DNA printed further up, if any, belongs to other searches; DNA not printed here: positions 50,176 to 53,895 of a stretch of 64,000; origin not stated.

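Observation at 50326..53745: Autotransporter with eukaryote-like modules (ankyrin plus EGF-like) and an undescribed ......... repeat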

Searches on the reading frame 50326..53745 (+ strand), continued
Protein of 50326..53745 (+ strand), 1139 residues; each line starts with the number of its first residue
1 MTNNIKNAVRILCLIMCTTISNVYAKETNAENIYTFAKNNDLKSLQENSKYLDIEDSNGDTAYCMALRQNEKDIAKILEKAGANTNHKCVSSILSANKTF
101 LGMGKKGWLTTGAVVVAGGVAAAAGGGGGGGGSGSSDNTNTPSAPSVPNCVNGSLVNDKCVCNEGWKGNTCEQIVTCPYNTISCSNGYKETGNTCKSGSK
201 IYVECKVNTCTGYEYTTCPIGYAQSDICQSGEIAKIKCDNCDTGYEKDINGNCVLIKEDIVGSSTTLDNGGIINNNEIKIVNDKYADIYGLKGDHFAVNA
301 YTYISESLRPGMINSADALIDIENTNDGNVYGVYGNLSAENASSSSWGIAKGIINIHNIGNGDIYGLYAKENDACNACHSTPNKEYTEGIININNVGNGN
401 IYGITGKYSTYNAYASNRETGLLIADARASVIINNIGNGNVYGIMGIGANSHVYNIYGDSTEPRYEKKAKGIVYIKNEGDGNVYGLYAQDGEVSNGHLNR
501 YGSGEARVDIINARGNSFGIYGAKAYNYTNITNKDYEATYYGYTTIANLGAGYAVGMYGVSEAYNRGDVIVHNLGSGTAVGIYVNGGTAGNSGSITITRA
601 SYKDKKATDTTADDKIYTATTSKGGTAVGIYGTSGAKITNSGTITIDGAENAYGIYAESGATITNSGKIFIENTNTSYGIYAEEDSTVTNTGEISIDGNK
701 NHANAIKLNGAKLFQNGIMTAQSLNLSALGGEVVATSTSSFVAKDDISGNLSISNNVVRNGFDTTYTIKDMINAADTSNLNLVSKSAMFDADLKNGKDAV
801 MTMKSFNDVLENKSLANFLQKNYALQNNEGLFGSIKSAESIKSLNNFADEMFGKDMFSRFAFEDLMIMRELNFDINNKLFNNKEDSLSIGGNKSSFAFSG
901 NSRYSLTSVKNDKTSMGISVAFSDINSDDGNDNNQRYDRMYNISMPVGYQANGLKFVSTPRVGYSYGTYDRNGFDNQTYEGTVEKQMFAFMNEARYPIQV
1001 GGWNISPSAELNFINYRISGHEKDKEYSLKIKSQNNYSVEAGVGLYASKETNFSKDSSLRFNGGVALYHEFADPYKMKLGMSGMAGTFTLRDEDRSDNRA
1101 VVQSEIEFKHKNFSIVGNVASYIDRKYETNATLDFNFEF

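Call 35: predict_structure(alignment_id=A1)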
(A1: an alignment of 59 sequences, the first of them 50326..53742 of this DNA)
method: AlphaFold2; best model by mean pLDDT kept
length: 1139 residues; sequences in the alignment: 59
mean_pLDDT: 83.1   pTM: 0.59
mean pLDDT of the five models: 83.1, 81.3, 81.3, 80.6, 80.1
residues with pLDDT >= 90: 538; 70-90: 416; 50-70: 99; < 50: 86
segments of 3 or more residues with pLDDT < 50: 1-4, 16-26, 95-146, 211-214, 229-235, 308-310, 671-674
pLDDT, mean of each block of 10 residues (from residue 1): 49 50 51 93 87 90 91 89 87 50 39 27 25 30 49 85 90 87 74 87 76 57 60 55 69 74 75 92 92 94 67 84 95 97 89 97 97 95 84 97 97 85 84 97 95 93 82 97 96 88 92 97 91 68 96 96 97 96 95 96 86 89 93 90 92 84 62 61 74 79 62 79 82 88 90 92 93 92 95 93 95 94 92 92 91 87 86 82 77 76 87 88 82 81 91 90 93 86 93 90 90 92 91 92 91 89 89 90 92 85 88 85 82 76
secondary structure, 60 per line:
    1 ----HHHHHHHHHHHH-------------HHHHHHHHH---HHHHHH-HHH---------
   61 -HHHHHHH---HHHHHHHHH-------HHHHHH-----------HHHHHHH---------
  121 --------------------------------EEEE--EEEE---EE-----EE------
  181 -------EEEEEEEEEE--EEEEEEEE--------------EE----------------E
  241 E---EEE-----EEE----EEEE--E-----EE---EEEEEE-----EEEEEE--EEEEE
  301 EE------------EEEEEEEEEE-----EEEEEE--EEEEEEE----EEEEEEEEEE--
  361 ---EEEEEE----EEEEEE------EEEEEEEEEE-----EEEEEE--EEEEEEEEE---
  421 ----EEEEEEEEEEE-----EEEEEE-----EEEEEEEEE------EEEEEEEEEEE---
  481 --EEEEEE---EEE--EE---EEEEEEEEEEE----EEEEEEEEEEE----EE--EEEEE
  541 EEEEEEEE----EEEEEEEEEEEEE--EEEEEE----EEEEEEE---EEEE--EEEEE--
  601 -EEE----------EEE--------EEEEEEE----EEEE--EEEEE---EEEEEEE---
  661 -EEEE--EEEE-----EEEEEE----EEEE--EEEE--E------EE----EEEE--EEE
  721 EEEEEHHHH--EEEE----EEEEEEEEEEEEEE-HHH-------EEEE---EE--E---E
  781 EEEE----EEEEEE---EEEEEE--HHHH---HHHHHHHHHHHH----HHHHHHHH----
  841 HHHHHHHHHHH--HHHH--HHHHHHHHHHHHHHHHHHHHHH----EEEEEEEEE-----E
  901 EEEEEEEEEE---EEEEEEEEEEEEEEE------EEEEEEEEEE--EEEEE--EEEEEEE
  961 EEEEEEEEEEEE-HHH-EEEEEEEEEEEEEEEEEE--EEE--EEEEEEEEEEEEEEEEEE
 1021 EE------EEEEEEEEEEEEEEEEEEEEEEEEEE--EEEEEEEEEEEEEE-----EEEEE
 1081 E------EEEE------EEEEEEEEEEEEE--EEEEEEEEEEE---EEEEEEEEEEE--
elements in order (helices of 4 or more, strands of 3 or more residues): H5-16 H30-38 H42-47 H62-68 H72-80 H88-93 H105-111 E153-156 E159-162 E188-197 E200-207 E245-247 E253-255 E260-263 E277-282 E288-293 E296-302 E315-324 E330-335 E338-344 E349-358 E364-369 E374-379 E386-395 E401-406 E409-417 E425-435 E441-446 E452-460 E467-477 E483-488 E492-494 E502-512 E517-527 E536-548 E553-565 E568-573 E578-584 E588-591 E594-598 E602-604 E615-617 E626-632 E637-640 E643-647 E651-657 E662-665 E668-671 E677-682 E687-690 E693-696 E712-715 E718-725 H726-729 E732-735 E740-753 E765-768 E780-784 E789-794 E798-803 H806-809 H813-824 H829-836 H841-851 H854-857 H860-881 E886-894 E900-910 E914-928 E935-944 E947-951 E954-972 E978-995 E998-1000 E1003-1022 E1029-1054 E1057-1070 E1076-1081 E1088-1091 E1098-1110 E1113-1123 E1127-1137

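Call 39: fold_search(model_id=the predicted structure, library=pdb)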
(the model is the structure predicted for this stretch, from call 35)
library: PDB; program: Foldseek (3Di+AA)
matches with E <= 10: 688; with E <= 0.001: 21
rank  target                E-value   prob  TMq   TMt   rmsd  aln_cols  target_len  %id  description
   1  3kvn_X                1.6e-08  1.00  0.21  0.36   6.7       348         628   16  Crystal structure of the full-length autotransporter EstA from Pseudomonas aeruginosa (released 2010-01-26)
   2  3kvn_A                4.2e-08  1.00  0.21  0.36   6.4       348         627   15  Crystal structure of the full-length autotransporter EstA from Pseudomonas aeruginosa (released 2010-01-26)
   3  8bnz_P                4.5e-08  1.00  0.21  0.69   5.5       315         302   14  BAM-EspP complex structure with BamA-G431C/EspP-N1293C mutations in nanodisc (released 2023-04-26)
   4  9oqa                  4.7e-08  1.00  0.23  0.41   4.8       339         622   13  Cryo-EM structure of AaaA, a Pseudomonas Aeruginosa autotransporter (released 2025-08-13)
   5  8bo2_P                3.1e-07  1.00  0.21  0.69   5.0       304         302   14  BAM-EspP complex structure with BamA-S425C/EspP-S1299C mutations in nanodisc (released 2023-04-26)
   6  1uyn                  1.0e-06  1.00  0.19  0.69   7.1       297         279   12  Translocator domain of autotransporter NalP from Neisseria meningitidis (released 2004-03-18)
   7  3slo                  1.0e-06  1.00  0.18  0.57   8.9       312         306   13  Pre-cleavage Structure of the Autotransporter EspP - N1023D mutant (released 2011-11-16)
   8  3slj                  1.8e-06  1.00  0.18  0.58   9.1       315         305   14  Pre-cleavage Structure of the Autotransporter EspP - N1023A mutant (released 2011-11-16)
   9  1uyo                  2.2e-06  1.00  0.19  0.69   6.1       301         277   10  Translocator domain of autotransporter NalP from Neisseria meningitidis (released 2004-03-19)
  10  3slt                  2.6e-06  1.00  0.18  0.56   9.3       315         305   13  Pre-cleavage Structure of the Autotransporter EspP - N1023S Mutant (released 2011-11-16)
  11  4mee                  2.0e-05  1.00  0.17  0.48   8.1       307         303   12  Crystal structure of the transport unit of the autotransporter AIDA-I from Escherichia coli (released 2014-06-04)
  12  2qom_A                2.6e-05  1.00  0.16  0.57   7.4       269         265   13  The crystal structure of the E.coli EspP autotransporter Beta-domain. (released 2007-11-13)
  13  3aeh_A                3.8e-05  1.00  0.16  0.57   8.5       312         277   12  Integral membrane domain of autotransporter Hbp (released 2010-07-07)
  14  8qp5_P                5.4e-05  1.00  0.18  0.61   7.5       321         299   13  Release Complex: BAM bound EspP (SurA released) (released 2024-09-25)
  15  3qq2_A                6.1e-05  1.00  0.15  0.58   7.6       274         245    9  Crystal Structure of the Beta Domain of the Bordetella Autotransporter Brka (released 2011-04-13)
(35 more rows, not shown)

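Call 78: find_encoding_contigs(protein=P0078, flank=3000, max_places=1)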
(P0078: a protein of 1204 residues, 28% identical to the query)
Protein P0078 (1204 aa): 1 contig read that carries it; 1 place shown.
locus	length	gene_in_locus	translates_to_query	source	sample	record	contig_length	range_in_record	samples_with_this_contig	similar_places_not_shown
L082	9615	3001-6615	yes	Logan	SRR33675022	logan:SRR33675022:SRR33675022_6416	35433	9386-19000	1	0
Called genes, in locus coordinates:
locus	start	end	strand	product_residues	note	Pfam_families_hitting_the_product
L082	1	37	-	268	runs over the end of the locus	PF00270:DEAD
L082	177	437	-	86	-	-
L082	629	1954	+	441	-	PF05496:RuvB_N, PF00004:AAA, PF07728:AAA_5 (weak), PF13173:AAA_14 (weak), PF16193:AAA_assoc_2, PF12002:MgsA_C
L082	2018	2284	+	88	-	-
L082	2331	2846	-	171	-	-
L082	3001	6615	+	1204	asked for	PF27417:BigA_3rd (weak), PF25783:BigA_beta (weak), PF03797:Autotransporter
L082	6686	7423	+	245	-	PF06691:DUF1189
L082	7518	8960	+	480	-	-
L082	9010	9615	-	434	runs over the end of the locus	PF03721:UDPG_MGDP_dh_N, PF00984:UDPG_MGDP_dh, PF03720:UDPG_MGDP_dh_C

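Call 79: find_encoding_contigs(protein=P0010, flank=3000, max_places=1)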
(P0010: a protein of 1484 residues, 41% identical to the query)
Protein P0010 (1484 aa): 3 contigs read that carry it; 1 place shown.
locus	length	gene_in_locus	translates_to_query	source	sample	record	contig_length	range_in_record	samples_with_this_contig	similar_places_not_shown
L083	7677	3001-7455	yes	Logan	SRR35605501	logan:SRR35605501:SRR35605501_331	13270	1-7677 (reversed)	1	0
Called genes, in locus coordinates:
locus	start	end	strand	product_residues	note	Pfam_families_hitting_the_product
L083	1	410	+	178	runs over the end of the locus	PF01713:Smr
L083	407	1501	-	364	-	-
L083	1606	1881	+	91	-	-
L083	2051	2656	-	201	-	PF00239:Resolvase, PF02796:HTH_7 (weak), PF13384:HTH_23 (weak)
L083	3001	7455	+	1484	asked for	PF07974:EGF_2 (faint), PF23106:EGF_Teneurin (faint), PF25024:EGF_TEN, PF21700:EGF_DL_JAG (faint), PF27417:BigA_3rd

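Call 82: search_protein_families(library=ncbifam, proteins=[P0059, P0061, P0078, P0014, P0010], max_evalue=0.01)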
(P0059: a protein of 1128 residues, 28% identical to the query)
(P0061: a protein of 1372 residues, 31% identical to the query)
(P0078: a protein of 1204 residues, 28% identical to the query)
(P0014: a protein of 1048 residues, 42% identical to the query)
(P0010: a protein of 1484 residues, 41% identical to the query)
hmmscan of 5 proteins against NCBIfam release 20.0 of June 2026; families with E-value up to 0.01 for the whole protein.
P0059 (1128 aa): 0 families

P0061 (1372 aa): 0 families

P0078 (1204 aa): 0 families

P0014 (1048 aa): 0 families

P0010 (1484 aa): 0 families

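Call 85: search_protein_families(library=pfam, alignment_id=A6, max_evalue=0.001)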
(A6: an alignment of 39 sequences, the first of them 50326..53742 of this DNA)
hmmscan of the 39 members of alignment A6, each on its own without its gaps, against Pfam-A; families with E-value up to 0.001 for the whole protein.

A. member 1, window:50326-53742:+ (1139 aa): 1 family
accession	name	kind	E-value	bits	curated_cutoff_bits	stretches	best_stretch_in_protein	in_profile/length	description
PF23106.1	EGF_Teneurin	-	0.00072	20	24.3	1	152-173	8-29/30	Teneurin-like EGF domain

B. families by the number of members that match (of 39 scanned): 10 families
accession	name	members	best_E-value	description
PF03797.25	Autotransporter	14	2.7e-24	Autotransporter beta-domain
PF25783.1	BigA_beta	10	9e-07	BigA beta sandwich domain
PF23106.1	EGF_Teneurin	8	3.6e-08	Teneurin-like EGF domain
PF25024.1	EGF_TEN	6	1.8e-05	Teneurin EGF domain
PF21700.4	EGF_DL_JAG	4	7.2e-13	Delta-like/Jagged, EGF-like domain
PF13637.12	Ank_4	3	3.1e-05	Ankyrin repeats (many copies)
PF23211.1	LRR_LRWD1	1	7.4e-09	Leucine-rich repeat and WD repeat-containing protein 1, LRR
PF21795.3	JAG1-like_EGF2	1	0.00023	Protein jagged-1-like, atypical EGF2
PF01683.23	EB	1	0.00068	EB module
PF19202.5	DUF5874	1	0.00091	Family of unknown function (DUF5874)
